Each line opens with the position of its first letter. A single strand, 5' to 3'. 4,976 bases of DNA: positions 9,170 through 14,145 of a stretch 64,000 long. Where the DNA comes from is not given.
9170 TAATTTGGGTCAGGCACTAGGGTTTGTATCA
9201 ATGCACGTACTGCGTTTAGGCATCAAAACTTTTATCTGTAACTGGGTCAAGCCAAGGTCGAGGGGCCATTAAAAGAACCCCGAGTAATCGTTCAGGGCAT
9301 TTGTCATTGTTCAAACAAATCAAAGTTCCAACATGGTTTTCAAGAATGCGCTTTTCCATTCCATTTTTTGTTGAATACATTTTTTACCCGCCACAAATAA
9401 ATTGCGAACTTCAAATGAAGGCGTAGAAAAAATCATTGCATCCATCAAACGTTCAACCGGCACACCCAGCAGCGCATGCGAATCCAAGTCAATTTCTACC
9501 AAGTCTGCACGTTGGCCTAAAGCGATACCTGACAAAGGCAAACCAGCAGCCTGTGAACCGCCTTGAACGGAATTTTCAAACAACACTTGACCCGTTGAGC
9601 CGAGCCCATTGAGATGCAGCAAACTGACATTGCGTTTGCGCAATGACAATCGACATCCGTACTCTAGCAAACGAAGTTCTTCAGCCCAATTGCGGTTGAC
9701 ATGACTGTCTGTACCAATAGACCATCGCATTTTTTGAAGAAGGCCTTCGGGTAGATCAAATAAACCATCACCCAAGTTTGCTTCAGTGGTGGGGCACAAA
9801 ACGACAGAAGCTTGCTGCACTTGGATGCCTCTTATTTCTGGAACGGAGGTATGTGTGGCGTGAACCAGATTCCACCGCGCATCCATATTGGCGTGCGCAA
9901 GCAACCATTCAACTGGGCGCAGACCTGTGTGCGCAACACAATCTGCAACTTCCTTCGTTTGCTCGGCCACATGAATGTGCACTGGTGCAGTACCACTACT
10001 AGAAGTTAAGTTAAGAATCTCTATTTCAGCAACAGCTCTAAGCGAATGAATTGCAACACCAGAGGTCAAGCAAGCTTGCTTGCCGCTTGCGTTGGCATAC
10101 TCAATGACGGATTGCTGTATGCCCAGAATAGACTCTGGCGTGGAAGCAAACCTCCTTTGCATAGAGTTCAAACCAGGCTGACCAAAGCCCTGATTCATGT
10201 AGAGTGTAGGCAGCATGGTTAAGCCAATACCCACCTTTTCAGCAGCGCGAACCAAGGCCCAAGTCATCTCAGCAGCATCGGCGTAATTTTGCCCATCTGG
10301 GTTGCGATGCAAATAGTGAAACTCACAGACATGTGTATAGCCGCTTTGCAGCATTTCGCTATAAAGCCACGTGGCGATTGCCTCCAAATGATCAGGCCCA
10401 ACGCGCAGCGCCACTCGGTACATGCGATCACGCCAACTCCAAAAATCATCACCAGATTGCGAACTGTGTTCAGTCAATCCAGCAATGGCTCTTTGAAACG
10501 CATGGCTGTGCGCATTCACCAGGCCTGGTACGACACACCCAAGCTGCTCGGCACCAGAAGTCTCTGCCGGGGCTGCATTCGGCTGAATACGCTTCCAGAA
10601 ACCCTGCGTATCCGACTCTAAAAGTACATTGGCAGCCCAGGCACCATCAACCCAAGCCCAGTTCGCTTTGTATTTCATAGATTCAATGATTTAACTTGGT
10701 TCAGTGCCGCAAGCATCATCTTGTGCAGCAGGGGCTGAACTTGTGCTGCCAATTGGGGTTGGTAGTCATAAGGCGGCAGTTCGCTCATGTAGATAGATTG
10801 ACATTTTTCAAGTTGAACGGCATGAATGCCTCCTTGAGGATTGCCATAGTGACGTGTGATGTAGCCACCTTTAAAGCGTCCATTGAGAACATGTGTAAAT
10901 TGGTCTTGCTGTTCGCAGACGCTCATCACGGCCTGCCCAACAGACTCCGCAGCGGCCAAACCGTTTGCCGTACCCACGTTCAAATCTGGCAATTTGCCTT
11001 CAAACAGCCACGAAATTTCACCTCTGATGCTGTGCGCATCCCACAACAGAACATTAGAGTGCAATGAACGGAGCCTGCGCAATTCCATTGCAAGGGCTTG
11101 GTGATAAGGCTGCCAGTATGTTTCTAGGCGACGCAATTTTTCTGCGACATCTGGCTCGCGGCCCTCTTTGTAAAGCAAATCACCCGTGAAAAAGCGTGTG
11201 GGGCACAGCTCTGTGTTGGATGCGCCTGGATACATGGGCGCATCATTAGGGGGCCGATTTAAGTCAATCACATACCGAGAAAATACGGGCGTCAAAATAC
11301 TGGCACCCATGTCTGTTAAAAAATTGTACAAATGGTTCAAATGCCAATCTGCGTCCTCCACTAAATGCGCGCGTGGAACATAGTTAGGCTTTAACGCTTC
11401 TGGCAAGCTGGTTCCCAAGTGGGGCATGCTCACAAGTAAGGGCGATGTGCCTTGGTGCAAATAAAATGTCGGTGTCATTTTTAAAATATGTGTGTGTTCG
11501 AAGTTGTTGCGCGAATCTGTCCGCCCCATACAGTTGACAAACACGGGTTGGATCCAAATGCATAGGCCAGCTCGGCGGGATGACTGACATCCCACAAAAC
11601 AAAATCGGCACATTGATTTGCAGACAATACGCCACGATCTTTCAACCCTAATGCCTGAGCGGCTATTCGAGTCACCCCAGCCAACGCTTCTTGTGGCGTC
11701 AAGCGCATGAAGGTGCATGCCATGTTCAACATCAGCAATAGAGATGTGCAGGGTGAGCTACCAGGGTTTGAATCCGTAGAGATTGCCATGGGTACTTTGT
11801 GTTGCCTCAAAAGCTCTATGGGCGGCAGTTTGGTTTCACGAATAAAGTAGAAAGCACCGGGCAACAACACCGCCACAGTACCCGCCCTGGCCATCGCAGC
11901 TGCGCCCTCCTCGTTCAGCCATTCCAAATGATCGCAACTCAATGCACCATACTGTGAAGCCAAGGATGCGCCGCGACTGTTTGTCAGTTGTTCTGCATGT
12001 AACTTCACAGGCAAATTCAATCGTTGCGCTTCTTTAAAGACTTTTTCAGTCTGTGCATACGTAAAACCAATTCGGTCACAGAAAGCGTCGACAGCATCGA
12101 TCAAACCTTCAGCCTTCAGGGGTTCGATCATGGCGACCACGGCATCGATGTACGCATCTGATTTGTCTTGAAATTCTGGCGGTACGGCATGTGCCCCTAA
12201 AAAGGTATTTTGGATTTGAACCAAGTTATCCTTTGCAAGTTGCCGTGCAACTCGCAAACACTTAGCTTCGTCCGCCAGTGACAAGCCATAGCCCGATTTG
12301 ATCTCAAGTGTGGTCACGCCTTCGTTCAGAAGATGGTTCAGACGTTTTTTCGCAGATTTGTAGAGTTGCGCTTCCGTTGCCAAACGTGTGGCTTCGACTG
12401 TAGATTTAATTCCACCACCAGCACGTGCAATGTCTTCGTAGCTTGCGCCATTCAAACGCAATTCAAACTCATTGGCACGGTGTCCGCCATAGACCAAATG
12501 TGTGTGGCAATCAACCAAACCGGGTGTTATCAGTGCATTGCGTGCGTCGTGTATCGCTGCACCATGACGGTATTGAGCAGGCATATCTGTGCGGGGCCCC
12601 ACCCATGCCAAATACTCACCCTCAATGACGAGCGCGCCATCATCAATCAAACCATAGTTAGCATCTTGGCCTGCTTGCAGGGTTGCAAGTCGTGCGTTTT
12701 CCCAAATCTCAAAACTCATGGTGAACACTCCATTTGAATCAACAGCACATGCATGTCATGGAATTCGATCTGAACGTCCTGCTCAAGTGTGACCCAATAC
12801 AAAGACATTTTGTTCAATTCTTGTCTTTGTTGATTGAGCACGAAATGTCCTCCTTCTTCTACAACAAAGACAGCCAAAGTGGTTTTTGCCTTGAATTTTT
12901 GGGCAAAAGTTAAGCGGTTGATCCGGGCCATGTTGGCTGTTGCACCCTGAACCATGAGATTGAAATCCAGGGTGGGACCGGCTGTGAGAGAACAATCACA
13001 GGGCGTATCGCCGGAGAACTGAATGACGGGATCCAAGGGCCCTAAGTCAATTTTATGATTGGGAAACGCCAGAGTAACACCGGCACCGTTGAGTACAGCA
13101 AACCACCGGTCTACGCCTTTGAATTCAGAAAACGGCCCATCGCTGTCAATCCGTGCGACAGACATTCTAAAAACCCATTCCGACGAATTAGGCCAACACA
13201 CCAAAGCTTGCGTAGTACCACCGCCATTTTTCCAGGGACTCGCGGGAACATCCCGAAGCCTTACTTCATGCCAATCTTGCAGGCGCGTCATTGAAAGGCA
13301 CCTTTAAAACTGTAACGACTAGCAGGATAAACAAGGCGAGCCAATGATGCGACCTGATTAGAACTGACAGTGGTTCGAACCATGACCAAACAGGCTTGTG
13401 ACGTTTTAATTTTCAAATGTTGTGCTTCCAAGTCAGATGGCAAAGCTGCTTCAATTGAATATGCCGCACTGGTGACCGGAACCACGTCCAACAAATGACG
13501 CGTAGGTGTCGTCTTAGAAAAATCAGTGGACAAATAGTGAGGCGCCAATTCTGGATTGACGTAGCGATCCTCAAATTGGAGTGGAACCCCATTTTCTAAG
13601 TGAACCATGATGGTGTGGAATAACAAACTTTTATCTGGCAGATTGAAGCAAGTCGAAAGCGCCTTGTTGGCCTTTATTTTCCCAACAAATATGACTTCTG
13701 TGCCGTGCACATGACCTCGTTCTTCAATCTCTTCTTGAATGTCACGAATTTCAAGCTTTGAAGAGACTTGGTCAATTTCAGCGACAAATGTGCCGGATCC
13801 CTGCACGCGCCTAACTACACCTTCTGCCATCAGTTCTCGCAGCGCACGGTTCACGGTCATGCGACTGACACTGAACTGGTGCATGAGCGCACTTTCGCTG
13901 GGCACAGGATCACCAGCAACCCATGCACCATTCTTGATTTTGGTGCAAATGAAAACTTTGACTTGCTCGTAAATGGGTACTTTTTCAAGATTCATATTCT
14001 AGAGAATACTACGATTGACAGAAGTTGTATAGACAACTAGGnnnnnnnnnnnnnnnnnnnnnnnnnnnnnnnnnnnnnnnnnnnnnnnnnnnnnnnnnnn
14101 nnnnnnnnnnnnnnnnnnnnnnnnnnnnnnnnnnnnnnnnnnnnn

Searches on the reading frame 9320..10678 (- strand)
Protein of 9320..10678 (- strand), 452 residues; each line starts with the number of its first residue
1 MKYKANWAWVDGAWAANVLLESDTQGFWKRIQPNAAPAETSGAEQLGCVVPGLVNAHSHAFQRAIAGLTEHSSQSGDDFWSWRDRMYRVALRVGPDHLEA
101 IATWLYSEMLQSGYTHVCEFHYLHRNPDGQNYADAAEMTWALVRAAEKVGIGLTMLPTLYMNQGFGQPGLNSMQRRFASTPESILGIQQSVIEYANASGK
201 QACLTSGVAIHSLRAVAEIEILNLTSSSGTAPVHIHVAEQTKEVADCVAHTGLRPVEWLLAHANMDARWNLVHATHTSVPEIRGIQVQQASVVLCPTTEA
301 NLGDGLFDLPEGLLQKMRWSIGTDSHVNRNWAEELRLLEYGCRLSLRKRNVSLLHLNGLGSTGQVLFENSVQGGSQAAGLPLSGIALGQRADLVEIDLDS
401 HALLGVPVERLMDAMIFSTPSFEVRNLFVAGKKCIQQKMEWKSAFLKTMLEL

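Call 7: search_protein_families(library=ncbifam, proteins=[window:9320-10678:-], max_evalue=1e-10)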
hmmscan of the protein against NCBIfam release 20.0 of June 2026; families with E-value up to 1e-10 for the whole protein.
window:9320-10678:- (452 aa): 15 families
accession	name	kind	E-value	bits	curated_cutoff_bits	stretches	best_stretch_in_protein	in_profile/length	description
NF006684.0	PRK09229.1-5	equivalog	1.6e-158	528.3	525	1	5-442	6-438/456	formimidoylglutamate deiminase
TIGR02022.1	hutF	equivalog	1e-140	469.5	413.05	1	3-438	4-434/455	formimidoylglutamate deiminase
NF006682.0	PRK09229.1-3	equivalog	3.3e-133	444.6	637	1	3-439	4-434/454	formimidoylglutamate deiminase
NF006683.0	PRK09229.1-4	equivalog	4.1e-126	421.6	654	1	8-437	15-435/457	formimidoylglutamate deiminase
NF006680.0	PRK09229.1-1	equivalog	3.6e-124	415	810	1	5-438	10-439/460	formimidoylglutamate deiminase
NF006681.0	PRK09229.1-2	equivalog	3e-110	369.1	362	1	3-439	7-429/451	formimidoylglutamate deiminase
NF006055.0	PRK08203.1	equivalog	1.3e-25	89.9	532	1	48-438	59-429/455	8-oxoguanine deaminase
NF006549.0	PRK09045.1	equivalog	1.2e-21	76.9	540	1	204-438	188-418/444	TRZ/ATZ family hydrolase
NF009059.0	PRK12393.1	equivalog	1.9e-19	69.8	543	1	47-437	57-433/460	amidohydrolase family protein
NF005557.0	PRK07228.1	equivalog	5e-18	65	522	1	230-438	212-416/445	5'-deoxyadenosine deaminase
NF004995.0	PRK06380.1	subfamily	1.3e-15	57.3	567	1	233-432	202-396/418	metal-dependent hydrolase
NF006252.0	PRK08393.1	equivalog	3.9e-15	55.8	617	1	227-434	199-398/424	N-ethylammeline chlorohydrolase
NF005540.0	PRK07203.1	equivalog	1e-14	54.1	444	0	226-437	212-416/444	putative aminohydrolase SsnA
TIGR02967.1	guan_deamin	equivalog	1.6e-11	43.9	375.4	0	230-325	200-297/401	guanine deaminase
NF005552.0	PRK07213.1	equivalog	2.4e-11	43.2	294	0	233-339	202-305/382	chlorohydrolase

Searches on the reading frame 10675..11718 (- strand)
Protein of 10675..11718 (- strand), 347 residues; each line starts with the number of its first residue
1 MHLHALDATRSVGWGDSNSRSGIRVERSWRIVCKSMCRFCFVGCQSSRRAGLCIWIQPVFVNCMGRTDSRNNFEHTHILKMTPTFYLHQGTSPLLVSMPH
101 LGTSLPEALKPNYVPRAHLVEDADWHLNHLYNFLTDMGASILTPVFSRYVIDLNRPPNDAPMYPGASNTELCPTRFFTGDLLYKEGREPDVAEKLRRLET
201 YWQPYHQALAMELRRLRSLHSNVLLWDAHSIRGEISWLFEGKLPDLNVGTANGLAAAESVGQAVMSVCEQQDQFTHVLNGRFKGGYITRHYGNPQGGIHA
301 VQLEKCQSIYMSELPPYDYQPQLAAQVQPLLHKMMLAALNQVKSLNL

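Call 7: search_protein_families(library=ncbifam, proteins=[window:10675-11718:-], max_evalue=1e-10)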
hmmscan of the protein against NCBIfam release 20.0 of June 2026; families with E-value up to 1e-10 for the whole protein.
window:10675-11718:- (347 aa): 1 family
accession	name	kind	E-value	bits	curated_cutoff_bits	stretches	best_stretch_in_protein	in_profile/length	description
TIGR02017.1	hutG_amidohyd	equivalog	1.3e-97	326.4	278.75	1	85-340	3-259/263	N-formylglutamate deformylase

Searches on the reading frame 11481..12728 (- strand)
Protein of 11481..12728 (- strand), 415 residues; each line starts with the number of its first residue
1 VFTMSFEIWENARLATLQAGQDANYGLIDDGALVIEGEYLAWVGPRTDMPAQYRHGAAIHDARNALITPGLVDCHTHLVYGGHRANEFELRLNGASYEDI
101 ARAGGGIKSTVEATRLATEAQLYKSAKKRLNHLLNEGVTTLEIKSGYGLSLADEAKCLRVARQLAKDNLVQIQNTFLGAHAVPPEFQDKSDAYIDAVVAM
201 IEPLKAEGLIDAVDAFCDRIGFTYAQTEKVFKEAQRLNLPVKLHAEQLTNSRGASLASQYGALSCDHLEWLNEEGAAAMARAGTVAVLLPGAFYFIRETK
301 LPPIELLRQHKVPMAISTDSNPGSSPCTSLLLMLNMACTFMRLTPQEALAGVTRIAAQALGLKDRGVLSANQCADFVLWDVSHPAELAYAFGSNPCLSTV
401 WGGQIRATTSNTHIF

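Call 7: search_protein_families(library=ncbifam, proteins=[window:11481-12728:-], max_evalue=1e-10)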
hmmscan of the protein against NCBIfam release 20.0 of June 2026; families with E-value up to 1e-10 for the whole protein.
window:11481-12728:- (415 aa): 4 families
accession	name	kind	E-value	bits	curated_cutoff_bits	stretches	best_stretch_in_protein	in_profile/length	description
TIGR01224.1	hutI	equivalog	1.7e-131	438.6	298.15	1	29-403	2-375/377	imidazolonepropionase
NF006679.0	PRK09228.1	subfamily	1.5e-16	60.2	351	0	20-78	21-79/433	guanine deaminase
NF006055.0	PRK08203.1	equivalog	2e-13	49.7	532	0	21-79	17-72/455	8-oxoguanine deaminase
TIGR02967.1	guan_deamin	equivalog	6.4e-13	48.5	375.4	0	267-387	245-368/401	guanine deaminase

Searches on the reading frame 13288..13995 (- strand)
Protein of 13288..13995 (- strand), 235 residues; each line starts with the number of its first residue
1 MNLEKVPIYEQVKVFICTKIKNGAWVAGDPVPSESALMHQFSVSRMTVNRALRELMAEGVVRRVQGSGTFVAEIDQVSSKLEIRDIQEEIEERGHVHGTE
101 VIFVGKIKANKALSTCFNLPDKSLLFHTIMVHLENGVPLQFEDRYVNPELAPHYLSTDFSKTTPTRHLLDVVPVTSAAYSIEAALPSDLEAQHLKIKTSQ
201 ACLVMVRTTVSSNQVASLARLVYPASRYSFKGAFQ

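Call 7: search_protein_families(library=ncbifam, proteins=[window:13288-13995:-], max_evalue=1e-10)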
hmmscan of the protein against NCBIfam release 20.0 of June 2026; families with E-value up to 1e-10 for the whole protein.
window:13288-13995:- (235 aa): 11 families
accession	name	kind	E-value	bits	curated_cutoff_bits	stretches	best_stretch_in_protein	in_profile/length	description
TIGR02018.2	his_ut_repres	equivalog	3.9e-81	271.7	220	1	9-234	1-226/226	histidine utilization transcriptional repressor HutC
NF011575.0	PRK14999.1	equivalog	6.8e-68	228.5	424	1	6-234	11-239/241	histidine utilization repressor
NF007292.0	PRK09764.1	equivalog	1.6e-21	76.6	281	1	5-230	3-230/240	GntR family transcriptional regulator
NF041547.1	GntR_LSA1692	equivalog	1.8e-21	76.8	275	1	8-232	2-228/233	GntR family transcriptional regulator, LSA1692 subfamily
NF008491.0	PRK11402.1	subfamily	1.7e-20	73.6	269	1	6-212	10-217/243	GntR family transcriptional regulator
TIGR02325.1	C_P_lyase_phnF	equivalog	2e-18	66.8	156.8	1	6-208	7-210/238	phosphonate metabolism transcriptional regulator PhnF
TIGR02404.1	trehalos_R_Bsub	equivalog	7.8e-18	65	211.95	1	10-130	3-125/233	trehalose operon repressor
TIGR03337.1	phnR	equivalog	5.4e-17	62.2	296.75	1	9-209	3-204/231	phosphonate utilization transcriptional regulator PhnR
NF052282.1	PLP_TF_PdxR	equivalog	2.7e-16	59.6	320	1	7-85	1-77/448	MocR-like pyridoxine biosynthesis transcription factor PdxR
NF052441.1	TransRegRv0792c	equivalog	7.4e-15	54.9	400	1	6-230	15-242/260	Rv0792c family HTH-type transcriptional regulator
NF047563.1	modulin_PmtR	equivalog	1.8e-12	47.4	200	1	4-77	9-82/125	PSM export ABC transporter transcriptional regulator PmtR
